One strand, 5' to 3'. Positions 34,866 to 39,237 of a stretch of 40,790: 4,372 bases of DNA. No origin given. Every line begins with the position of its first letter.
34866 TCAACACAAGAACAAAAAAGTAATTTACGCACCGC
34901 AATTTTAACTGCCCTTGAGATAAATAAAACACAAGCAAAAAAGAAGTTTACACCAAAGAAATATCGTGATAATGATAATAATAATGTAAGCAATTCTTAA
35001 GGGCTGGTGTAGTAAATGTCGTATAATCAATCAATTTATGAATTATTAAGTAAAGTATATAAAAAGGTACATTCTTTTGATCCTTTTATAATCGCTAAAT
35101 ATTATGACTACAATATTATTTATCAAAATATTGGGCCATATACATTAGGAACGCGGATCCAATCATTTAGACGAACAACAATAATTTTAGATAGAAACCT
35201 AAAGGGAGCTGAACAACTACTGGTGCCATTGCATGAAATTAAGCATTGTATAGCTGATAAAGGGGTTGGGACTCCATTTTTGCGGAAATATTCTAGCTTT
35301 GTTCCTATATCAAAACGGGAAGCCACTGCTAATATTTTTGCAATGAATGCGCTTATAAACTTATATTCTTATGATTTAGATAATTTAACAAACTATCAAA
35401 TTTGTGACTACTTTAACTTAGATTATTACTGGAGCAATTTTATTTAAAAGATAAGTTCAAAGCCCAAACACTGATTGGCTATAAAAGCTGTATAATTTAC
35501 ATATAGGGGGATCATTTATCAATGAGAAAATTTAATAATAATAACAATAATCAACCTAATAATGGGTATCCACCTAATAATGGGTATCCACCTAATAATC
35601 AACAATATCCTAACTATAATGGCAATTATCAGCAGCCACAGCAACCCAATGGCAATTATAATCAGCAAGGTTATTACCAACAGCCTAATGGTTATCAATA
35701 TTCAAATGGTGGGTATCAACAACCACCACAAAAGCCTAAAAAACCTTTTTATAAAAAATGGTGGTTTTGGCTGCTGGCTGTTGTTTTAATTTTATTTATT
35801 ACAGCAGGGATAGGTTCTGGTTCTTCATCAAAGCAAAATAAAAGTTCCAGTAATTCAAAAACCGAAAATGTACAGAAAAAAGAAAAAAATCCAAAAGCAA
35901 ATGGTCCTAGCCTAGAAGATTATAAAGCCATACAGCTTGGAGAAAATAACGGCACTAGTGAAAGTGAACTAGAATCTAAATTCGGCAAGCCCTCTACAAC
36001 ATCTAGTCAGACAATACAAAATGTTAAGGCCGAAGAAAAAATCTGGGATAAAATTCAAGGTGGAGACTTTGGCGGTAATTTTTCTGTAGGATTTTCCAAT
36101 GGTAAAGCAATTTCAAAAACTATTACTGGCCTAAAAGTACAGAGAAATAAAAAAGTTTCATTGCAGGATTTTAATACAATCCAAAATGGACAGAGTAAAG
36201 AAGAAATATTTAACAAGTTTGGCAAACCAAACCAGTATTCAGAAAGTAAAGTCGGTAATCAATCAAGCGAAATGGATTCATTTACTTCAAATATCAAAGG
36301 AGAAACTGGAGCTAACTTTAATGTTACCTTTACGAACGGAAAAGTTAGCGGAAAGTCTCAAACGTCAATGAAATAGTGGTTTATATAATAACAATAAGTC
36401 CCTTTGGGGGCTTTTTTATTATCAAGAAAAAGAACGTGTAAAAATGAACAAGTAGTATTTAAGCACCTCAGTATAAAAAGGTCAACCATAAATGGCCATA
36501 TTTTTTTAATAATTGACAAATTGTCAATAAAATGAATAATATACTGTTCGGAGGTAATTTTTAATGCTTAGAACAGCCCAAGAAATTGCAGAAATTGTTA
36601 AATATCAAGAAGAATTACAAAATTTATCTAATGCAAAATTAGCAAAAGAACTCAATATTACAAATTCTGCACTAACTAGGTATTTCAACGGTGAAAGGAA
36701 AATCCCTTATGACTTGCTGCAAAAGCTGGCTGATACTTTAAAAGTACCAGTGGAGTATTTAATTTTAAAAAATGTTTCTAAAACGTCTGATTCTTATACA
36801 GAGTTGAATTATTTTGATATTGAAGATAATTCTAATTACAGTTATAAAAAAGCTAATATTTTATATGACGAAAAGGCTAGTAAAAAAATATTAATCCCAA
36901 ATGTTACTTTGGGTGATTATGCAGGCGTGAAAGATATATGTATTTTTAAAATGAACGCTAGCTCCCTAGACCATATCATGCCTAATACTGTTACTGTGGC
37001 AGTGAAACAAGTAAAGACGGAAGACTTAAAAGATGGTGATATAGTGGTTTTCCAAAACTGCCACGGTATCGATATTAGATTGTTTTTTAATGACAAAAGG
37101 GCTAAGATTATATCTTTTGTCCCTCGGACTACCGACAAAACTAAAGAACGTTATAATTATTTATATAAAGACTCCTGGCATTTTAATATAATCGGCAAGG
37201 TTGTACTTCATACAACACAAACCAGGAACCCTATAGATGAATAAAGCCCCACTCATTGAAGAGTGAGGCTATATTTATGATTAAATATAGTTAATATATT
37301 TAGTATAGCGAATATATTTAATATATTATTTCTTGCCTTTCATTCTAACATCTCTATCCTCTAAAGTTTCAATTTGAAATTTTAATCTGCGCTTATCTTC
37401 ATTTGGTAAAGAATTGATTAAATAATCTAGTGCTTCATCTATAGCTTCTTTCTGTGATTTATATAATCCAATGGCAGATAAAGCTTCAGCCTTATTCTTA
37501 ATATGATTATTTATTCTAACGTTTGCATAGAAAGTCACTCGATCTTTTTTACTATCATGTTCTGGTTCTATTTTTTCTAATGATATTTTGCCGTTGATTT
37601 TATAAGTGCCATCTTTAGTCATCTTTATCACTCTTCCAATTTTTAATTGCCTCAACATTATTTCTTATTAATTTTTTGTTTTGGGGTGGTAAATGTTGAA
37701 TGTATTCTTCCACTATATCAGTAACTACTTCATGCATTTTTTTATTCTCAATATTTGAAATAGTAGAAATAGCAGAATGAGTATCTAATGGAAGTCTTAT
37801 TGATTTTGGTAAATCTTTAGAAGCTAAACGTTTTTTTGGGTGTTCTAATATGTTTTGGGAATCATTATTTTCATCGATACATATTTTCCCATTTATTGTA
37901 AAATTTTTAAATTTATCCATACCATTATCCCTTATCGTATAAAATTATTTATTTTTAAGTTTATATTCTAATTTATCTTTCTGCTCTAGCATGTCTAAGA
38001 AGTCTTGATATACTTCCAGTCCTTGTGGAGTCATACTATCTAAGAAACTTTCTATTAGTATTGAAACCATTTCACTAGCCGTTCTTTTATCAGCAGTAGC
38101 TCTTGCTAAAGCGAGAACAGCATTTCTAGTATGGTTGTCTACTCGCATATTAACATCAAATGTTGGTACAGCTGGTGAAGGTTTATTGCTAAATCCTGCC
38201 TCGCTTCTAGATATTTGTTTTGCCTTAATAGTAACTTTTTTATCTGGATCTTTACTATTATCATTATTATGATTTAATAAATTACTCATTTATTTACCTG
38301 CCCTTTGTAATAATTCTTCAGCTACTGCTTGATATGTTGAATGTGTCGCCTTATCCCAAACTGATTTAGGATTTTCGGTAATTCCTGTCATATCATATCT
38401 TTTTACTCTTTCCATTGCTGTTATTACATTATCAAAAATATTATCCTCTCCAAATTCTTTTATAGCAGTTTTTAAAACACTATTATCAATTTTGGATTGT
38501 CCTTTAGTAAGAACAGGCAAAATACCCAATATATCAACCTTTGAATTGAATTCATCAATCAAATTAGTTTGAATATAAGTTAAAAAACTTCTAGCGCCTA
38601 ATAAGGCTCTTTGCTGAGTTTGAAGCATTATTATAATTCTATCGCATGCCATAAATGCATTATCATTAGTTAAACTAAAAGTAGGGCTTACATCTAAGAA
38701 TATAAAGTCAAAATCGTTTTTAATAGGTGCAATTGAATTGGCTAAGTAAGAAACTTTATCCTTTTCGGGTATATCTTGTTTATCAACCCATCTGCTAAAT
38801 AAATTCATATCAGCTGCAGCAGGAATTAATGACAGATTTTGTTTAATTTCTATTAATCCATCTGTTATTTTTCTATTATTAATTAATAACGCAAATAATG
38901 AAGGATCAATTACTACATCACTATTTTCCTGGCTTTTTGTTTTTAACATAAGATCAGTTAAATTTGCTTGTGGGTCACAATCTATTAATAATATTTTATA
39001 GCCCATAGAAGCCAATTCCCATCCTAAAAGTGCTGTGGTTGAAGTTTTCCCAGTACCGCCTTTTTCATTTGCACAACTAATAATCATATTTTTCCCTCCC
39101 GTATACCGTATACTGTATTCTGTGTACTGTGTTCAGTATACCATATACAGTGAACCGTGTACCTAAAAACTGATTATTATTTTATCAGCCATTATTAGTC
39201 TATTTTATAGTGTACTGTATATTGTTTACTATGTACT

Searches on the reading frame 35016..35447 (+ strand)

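Call 27: search_protein_families(library=pfam, proteins=[window:35016-35447:+], max_evalue=0.001)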
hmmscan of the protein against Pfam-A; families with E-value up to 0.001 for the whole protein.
window:35016-35447:+ (143 aa): 1 family
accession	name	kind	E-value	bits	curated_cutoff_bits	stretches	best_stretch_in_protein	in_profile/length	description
PF06114.19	Peptidase_M78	-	6.1e-05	23.3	22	1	27-115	1-88/123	IrrE N-terminal-like domain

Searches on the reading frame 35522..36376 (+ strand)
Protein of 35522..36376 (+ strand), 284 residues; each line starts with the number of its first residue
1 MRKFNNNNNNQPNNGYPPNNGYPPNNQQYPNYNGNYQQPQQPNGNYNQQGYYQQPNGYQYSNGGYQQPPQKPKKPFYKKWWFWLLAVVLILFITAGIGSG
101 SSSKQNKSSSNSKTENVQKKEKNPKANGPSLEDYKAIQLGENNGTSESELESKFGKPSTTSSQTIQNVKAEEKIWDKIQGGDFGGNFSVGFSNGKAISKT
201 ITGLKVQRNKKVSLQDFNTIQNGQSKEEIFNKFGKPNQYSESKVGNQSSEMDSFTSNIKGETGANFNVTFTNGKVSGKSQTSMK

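Call 27: search_protein_families(library=pfam, proteins=[window:35522-36376:+], max_evalue=0.001)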
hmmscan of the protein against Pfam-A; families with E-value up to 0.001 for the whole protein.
window:35522-36376:+ (284 aa): 1 family
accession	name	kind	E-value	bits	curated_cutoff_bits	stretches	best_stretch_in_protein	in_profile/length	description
PF12978.13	DUF3862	-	5.2e-21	75.6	25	1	142-282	22-158/159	Domain of Unknown Function with PDB structure (DUF3862)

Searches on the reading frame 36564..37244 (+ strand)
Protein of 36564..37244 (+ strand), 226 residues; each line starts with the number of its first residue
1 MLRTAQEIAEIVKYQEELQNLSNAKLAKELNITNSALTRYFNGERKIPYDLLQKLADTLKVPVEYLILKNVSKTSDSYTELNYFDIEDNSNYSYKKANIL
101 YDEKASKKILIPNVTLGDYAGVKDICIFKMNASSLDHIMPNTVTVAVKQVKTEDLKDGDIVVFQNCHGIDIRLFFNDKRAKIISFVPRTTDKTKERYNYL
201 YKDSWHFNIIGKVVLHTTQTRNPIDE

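Call 27: search_protein_families(library=pfam, proteins=[window:36564-37244:+], max_evalue=0.001)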
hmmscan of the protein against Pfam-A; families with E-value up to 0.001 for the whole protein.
window:36564-37244:+ (226 aa): 3 families
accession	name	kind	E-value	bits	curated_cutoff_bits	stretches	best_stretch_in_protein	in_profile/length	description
PF01381.28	HTH_3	-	3.2e-12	46.7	23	1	17-66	6-55/55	Helix-turn-helix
PF13560.12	HTH_31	-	0.0001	23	27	1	20-63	14-58/64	Helix-turn-helix domain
PF13443.12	HTH_26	-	0.00098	19.8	22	0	20-63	10-54/63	Cro/C1-type HTH DNA-binding domain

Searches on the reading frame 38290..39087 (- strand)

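Call 27: search_protein_families(library=pfam, proteins=[window:38290-39087:-], max_evalue=0.001)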
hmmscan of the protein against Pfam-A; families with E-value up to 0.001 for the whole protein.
window:38290-39087:- (265 aa): 7 families
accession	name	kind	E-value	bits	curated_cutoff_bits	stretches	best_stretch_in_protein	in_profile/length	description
PF13614.12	AAA_31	-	1.3e-35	123.3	27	1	2-184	3-175/177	AAA domain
PF01656.29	CbiA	-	1.1e-16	61.4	25.4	1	3-235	1-122/125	CobQ/CobB/MinD/ParA nucleotide binding domain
PF02374.21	ArsA_ATPase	-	3.7e-09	36.7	24.3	1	9-136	9-135/305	Anion-transporting ATPase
PF00142.24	Fer4_NifH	-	7.1e-09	36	25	1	8-54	7-53/271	4Fe-4S iron sulfur cluster binding proteins, NifH/frxC family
PF06564.18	CBP_BcsQ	-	1.8e-08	34.6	21.3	1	9-181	10-172/234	Cellulose biosynthesis protein BcsQ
PF09140.17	MipZ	-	1.4e-05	25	20.7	0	2-41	2-41/262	ATPase MipZ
PF10609.15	ParA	-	4.4e-05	23.5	27.1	1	2-54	5-57/246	NUBPL iron-transfer P-loop NTPase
